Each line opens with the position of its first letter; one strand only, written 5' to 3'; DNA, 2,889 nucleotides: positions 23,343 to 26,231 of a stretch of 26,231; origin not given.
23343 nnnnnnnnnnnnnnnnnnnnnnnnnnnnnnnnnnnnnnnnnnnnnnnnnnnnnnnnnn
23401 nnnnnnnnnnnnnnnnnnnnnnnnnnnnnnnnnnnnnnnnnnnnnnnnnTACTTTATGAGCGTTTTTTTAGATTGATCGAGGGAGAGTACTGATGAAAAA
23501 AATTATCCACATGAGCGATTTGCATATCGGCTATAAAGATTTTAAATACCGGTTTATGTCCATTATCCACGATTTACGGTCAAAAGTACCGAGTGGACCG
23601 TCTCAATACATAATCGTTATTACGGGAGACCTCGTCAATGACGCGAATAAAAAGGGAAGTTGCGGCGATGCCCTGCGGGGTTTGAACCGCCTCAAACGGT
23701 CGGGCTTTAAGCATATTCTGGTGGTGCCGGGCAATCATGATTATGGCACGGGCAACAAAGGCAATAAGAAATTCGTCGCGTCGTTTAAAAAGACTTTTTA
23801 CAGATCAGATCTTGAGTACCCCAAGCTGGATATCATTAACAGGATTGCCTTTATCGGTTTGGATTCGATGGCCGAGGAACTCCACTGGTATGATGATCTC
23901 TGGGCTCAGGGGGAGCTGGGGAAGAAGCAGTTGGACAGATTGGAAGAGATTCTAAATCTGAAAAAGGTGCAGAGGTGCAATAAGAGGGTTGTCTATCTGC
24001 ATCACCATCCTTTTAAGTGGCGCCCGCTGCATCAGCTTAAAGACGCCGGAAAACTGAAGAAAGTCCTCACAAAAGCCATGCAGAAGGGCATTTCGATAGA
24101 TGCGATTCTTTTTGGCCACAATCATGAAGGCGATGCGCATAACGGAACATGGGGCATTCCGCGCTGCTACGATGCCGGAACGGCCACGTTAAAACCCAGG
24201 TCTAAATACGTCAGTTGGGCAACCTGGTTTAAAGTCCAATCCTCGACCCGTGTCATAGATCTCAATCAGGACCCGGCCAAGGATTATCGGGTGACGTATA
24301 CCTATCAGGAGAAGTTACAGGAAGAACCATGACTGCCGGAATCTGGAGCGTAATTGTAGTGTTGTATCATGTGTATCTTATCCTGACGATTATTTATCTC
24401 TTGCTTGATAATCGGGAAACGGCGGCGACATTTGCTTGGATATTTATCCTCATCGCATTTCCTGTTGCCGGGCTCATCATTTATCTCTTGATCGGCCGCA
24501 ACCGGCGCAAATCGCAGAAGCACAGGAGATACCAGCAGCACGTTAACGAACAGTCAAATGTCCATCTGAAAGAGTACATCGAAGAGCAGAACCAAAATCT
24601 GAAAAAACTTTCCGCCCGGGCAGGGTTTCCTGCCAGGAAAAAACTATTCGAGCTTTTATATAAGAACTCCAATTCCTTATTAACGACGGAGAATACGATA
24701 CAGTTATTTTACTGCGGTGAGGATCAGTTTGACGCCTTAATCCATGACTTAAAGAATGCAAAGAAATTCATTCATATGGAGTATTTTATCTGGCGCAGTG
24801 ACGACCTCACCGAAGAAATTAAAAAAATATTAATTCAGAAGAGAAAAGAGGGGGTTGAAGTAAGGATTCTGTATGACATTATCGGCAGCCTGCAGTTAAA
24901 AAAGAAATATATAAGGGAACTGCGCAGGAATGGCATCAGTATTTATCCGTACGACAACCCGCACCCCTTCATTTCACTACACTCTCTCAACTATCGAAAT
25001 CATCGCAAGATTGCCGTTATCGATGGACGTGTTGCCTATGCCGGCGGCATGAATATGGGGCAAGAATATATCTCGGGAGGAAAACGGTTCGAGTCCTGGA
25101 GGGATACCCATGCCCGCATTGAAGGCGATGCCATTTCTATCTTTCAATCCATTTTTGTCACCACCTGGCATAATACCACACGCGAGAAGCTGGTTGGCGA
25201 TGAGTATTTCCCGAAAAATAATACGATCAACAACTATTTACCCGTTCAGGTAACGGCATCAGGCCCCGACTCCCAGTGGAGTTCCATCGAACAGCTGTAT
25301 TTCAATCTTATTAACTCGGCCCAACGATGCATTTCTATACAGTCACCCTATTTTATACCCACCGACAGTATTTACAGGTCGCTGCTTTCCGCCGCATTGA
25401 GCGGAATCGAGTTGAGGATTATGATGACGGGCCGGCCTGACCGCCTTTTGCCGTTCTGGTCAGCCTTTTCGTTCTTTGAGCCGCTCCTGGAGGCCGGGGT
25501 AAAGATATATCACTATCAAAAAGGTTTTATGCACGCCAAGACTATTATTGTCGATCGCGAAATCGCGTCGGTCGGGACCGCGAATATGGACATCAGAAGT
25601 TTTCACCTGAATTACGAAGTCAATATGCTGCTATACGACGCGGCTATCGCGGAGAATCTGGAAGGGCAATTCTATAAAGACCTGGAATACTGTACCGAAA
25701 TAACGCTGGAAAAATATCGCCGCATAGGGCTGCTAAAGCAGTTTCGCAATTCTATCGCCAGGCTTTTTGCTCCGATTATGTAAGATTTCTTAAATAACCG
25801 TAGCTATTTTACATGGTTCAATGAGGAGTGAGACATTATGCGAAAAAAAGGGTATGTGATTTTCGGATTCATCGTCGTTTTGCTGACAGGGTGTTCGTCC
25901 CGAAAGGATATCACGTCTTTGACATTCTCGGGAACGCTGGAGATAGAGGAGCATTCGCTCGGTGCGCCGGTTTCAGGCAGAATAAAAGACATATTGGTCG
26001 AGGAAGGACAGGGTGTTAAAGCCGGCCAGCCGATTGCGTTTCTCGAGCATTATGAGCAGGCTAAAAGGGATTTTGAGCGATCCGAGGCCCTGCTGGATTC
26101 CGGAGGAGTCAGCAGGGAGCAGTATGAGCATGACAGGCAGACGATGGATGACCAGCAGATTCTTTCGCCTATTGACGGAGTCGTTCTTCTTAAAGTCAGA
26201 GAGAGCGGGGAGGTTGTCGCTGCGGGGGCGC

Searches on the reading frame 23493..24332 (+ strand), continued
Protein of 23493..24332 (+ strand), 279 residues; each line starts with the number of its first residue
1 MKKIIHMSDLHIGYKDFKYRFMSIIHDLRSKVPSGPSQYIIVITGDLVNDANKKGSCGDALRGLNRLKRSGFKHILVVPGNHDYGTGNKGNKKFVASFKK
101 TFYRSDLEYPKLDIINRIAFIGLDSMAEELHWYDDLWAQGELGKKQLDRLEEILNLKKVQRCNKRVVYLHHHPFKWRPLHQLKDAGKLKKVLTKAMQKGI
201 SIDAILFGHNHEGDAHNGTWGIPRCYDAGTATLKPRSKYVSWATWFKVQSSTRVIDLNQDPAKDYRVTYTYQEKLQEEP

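Call 86: find_encoding_contigs(protein=P0126, flank=8000, max_places=3)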
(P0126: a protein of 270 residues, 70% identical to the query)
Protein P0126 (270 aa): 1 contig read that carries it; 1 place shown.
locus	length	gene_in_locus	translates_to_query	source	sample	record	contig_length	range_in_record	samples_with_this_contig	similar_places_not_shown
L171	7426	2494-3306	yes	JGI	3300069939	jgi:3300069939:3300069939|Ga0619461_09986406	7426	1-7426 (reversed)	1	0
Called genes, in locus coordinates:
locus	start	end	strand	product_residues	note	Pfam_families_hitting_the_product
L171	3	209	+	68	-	?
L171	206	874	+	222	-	PF00226:DnaJ, PF01556:DnaJ_C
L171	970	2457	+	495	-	PF02585:PIG-L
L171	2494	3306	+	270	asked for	PF00149:Metallophos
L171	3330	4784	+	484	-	PF13396:PLDc_N, PF13091:PLDc_2, PF00614:PLDc (weak), PF13091:PLDc_2, PF00614:PLDc (weak)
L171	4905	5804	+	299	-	PF01545:Cation_efflux, PF16916:ZT_dimer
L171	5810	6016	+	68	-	-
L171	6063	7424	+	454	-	?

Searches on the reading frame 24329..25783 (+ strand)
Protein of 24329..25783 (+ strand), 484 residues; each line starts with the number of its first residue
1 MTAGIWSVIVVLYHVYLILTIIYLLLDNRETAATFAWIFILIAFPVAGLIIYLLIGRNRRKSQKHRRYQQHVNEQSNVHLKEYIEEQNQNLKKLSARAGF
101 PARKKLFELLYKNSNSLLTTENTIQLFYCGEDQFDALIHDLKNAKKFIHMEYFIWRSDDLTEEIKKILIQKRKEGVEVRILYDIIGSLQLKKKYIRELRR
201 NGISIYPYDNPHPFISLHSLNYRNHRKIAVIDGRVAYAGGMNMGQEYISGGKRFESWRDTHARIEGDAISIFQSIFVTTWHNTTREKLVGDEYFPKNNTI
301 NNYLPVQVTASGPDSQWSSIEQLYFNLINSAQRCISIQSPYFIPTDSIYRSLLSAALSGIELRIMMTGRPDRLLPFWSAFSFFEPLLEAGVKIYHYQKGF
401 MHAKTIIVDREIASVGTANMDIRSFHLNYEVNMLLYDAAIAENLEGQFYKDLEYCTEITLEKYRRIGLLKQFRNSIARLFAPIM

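Call 3: search_protein_families(library=pfam, proteins=[window:24329-25783:+], max_evalue=0.01)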
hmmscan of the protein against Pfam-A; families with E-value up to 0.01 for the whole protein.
window:24329-25783:+ (484 aa): 4 families
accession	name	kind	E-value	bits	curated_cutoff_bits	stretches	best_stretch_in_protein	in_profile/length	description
PF13091.12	PLDc_2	-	7.3e-44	149.2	27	2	326-451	3-131/132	PLD-like domain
PF00614.28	PLDc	-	9.6e-15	54.3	21.9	2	221-246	2-27/28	Phospholipase D Active site motif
PF13396.11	PLDc_N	-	1.5e-09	38.1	23.3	1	18-57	4-42/42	Phospholipase_D-nuclease N-terminal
PF10292.15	7TM_GPCR_Srab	-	0.0014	18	21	1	8-91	243-323/324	Serpentine type 7TM GPCR receptor class ab chemoreceptor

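Call 4: search_protein_families(library=ncbifam, proteins=[window:24329-25783:+], max_evalue=0.01)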
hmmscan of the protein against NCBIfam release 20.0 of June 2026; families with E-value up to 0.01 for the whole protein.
window:24329-25783:+ (484 aa): 8 families
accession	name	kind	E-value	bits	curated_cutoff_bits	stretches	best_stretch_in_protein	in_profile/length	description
TIGR04265.1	bac_cardiolipin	equivalog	2.7e-150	501.5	290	1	7-484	5-483/483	cardiolipin synthase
NF009107.0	PRK12452.1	equivalog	2.4e-115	386.2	787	1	5-483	29-508/509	cardiolipin synthase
NF008427.0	PRK11263.1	equivalog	8.4e-54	183.2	281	1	119-472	6-361/409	cardiolipin synthase ClsB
NF038319.1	DISARM_DrmC_I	equivalog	7.8e-15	55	133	1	308-449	80-232/236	DISARM system phospholipase D-like protein DrmC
NF006946.0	PRK09428.1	equivalog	4.6e-11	42.3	314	1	391-480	346-435/451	CDP-diacylglycerol--serine O-phosphatidyltransferase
NF010492.0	PRK13912.1-3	equivalog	4.7e-08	32.8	297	1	397-442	117-162/178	nuclease NucT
NF010491.0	PRK13912.1-2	equivalog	4.9e-08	33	225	1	398-455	120-177/180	nuclease NucT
NF010490.0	PRK13912.1-1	equivalog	2.2e-06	27.8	211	0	384-437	89-141/159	nuclease NucT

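Call 45: search_protein_families(library=padloc, proteins=[window:24329-25783:+], max_evalue=0.001)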
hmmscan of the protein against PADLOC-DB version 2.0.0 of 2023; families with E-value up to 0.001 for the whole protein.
window:24329-25783:+ (484 aa): 19 families
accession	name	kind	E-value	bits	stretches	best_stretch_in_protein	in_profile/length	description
PDLC02614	DrmC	-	1.7e-16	58.4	1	319-442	21-142/153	DrmC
PDLC03922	MkoB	-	7e-09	33.5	1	72-244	256-418/610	-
PDLC02585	DrmC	-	2e-08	32.1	1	396-446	189-239/253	DrmC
PDLC02604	DrmC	-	2.4e-08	32.4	0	401-455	32-85/92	DrmC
PDLC02597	DrmC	-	7.2e-08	30.6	1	311-448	85-232/242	DrmC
PDLC02592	DrmC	-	9.3e-08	30.1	0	141-241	102-200/234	DrmC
PDLC02607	DrmC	-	1.4e-07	29.1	1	305-448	93-250/265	DrmC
PDLC02601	DrmC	-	2.9e-07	28.2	0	401-457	235-290/295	DrmC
PDLC02606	DrmC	-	1.4e-06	26.2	1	320-445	35-167/182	DrmC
PDLC02602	DrmC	-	2e-06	25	1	310-448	94-245/381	DrmC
PDLC02587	DrmC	-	5.1e-06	23.7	1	396-449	200-253/267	DrmC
PDLC02595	DrmC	-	5.4e-06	24.3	0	397-433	205-241/269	DrmC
PDLC02605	DrmC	-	1.7e-05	22.5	1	299-450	92-258/270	DrmC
PDLC02588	DrmC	-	5.7e-05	20.9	0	396-445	188-237/256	DrmC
PDLC02609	DrmC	-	7e-05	20.9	1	324-450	101-231/241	DrmC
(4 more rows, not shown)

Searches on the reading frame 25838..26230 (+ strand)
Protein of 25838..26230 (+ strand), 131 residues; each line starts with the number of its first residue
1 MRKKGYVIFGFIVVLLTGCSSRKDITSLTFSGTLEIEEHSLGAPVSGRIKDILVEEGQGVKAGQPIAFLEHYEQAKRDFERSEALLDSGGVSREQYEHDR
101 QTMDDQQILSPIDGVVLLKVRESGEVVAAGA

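Call 80: search_protein_families(library=ncbifam, proteins=[window:25838-26230:+], max_evalue=0.001)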
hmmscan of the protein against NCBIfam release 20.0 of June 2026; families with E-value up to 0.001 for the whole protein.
window:25838-26230:+ (131 aa): 8 families
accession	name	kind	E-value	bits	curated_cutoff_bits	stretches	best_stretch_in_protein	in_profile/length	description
TIGR01730.1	RND_mfp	subfamily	4.1e-14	52.3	94.9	1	21-101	8-109/322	efflux RND transporter periplasmic adaptor subunit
NF002939.0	PRK03598.1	equivalog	3.8e-11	42.7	393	1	20-71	26-77/332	secretion protein HlyD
TIGR00998.1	8a0101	subfamily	2.8e-08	33.1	390.8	0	33-66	199-232/334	EmrA/EmrK family multidrug efflux transporter periplasmic adaptor subunit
TIGR02971.1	heterocyst_DevB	subfamily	3.9e-08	33.1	129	1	41-86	16-64/327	ABC exporter membrane fusion protein, DevB family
NF007785.0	PRK10476.1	equivalog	2.7e-06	26.5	376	0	7-64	17-74/347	multidrug transporter subunit MdtN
TIGR01843.1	type_I_hlyD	subfamily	4.6e-06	25.9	208.65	1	47-72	52-77/422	HlyD family type I secretion periplasmic adaptor subunit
NF004173.0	PRK05641.1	equivalog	5.7e-05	23.7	199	1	35-71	81-117/153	putative acetyl-CoA carboxylase biotin carboxyl carrier protein subunit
TIGR03794.1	NHLM_micro_HlyD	equivalog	0.00053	19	156.2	0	41-77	61-97/421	NHLP bacteriocin system secretion protein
